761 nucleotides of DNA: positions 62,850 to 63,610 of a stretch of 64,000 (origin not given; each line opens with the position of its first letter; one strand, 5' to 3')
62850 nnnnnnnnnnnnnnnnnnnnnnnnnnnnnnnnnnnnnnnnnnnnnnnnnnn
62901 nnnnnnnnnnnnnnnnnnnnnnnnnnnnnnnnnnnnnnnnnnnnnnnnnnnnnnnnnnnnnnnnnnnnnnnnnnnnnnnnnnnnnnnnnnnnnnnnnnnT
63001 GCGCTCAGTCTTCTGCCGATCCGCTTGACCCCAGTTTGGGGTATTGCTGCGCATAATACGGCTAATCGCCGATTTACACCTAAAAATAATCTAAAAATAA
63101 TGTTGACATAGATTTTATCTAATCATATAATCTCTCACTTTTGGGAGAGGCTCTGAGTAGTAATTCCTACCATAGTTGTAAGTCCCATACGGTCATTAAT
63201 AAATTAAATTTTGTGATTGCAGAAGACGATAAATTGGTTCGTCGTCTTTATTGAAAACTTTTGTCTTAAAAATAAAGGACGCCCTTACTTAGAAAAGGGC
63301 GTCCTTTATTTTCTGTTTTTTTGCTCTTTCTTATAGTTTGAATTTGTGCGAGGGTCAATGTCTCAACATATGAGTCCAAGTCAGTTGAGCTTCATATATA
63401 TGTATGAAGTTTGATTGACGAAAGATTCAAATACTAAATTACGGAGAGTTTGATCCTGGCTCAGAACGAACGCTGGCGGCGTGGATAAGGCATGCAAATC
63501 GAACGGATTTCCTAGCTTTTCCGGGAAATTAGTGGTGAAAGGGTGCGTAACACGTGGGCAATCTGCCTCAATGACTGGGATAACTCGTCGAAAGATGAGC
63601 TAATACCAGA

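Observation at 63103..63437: Perfect consensus promoter plus a boxB-hairpin and boxA-like leader upstream of the 16S gene, possibly with a small RNA in between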

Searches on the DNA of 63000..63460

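Call 4: search_rna_families(source=window, start=63000, end=63460, threshold=evalue, max_evalue=10, show_alignments=3)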
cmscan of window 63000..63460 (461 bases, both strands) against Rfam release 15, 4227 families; matches with E-value up to 10: 39.
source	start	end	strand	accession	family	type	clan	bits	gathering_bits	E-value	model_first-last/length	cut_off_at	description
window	63369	63431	+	RF03686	mir-9424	Gene; miRNA;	-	25.2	90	0.0047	1-68/68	no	mir-9424 microRNA precursor family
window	63269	63312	+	RF03623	mir-1252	Gene; miRNA;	-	24.4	70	0.081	1-65/65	no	mir-1252 microRNA precursor family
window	63277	63410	+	RF01828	SprD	Gene; sRNA;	-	24.2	100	0.0057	1-142/142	no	Small pathogenicity island RNA D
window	63177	63308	+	RF02890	SprC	Gene; sRNA;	-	23.7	100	0.24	1-153/153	no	Small pathogenicity island RNA C (srn_3610)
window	63264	63341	-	RF02074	STnc240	Gene; sRNA;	-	23.5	55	0.36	1-77/77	no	Enterobacterial sRNA STnc240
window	63272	63313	+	RF04343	Plastid-psbA-2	Cis-reg;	CL00153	23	55.8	0.053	1-60/60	no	Plastid-psbA-2 3UTR RNA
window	63274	63348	-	RF02083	OrzO-P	Gene; antitoxin;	-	23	60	0.2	1-76/76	no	OrzO-P RNA antitoxin family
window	63269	63312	-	RF03940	MIR9563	Gene; miRNA;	-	22.3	90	0.08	1-127/127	no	MIR9563 microRNA precursor family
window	63219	63321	-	RF02434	SpF39_sRNA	Gene; sRNA;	-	22.2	60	2.1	1-109/109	no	Streptococcus sRNA SpF39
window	63169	63319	+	RF01774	rpsL_ricks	Cis-reg; leader;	-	22.2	60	3.7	1-131/131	no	Rickettsia rpsL leader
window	63266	63339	-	RF02371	PyrG_leader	Cis-reg; leader;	-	22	65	1.5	1-78/78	no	PyrG leader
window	63269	63312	+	RF03940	MIR9563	Gene; miRNA;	-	21.9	90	0.1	1-127/127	no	MIR9563 microRNA precursor family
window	63090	63177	-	RF01195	snR52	Gene; snRNA; snoRNA; CD-box;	-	21.3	45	2.5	1-92/92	no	Small nucleolar RNA snR52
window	63192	63311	+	RF04182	GibS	Gene; sRNA;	-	20.1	115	1.8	1-142/142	no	GibS sRNA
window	63042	63110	+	RF03161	S15-Flavobacteria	Cis-reg; leader;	CL00121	19.7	46.5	4.2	1-66/66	no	S15-Flavobacteria ribosomal protein leader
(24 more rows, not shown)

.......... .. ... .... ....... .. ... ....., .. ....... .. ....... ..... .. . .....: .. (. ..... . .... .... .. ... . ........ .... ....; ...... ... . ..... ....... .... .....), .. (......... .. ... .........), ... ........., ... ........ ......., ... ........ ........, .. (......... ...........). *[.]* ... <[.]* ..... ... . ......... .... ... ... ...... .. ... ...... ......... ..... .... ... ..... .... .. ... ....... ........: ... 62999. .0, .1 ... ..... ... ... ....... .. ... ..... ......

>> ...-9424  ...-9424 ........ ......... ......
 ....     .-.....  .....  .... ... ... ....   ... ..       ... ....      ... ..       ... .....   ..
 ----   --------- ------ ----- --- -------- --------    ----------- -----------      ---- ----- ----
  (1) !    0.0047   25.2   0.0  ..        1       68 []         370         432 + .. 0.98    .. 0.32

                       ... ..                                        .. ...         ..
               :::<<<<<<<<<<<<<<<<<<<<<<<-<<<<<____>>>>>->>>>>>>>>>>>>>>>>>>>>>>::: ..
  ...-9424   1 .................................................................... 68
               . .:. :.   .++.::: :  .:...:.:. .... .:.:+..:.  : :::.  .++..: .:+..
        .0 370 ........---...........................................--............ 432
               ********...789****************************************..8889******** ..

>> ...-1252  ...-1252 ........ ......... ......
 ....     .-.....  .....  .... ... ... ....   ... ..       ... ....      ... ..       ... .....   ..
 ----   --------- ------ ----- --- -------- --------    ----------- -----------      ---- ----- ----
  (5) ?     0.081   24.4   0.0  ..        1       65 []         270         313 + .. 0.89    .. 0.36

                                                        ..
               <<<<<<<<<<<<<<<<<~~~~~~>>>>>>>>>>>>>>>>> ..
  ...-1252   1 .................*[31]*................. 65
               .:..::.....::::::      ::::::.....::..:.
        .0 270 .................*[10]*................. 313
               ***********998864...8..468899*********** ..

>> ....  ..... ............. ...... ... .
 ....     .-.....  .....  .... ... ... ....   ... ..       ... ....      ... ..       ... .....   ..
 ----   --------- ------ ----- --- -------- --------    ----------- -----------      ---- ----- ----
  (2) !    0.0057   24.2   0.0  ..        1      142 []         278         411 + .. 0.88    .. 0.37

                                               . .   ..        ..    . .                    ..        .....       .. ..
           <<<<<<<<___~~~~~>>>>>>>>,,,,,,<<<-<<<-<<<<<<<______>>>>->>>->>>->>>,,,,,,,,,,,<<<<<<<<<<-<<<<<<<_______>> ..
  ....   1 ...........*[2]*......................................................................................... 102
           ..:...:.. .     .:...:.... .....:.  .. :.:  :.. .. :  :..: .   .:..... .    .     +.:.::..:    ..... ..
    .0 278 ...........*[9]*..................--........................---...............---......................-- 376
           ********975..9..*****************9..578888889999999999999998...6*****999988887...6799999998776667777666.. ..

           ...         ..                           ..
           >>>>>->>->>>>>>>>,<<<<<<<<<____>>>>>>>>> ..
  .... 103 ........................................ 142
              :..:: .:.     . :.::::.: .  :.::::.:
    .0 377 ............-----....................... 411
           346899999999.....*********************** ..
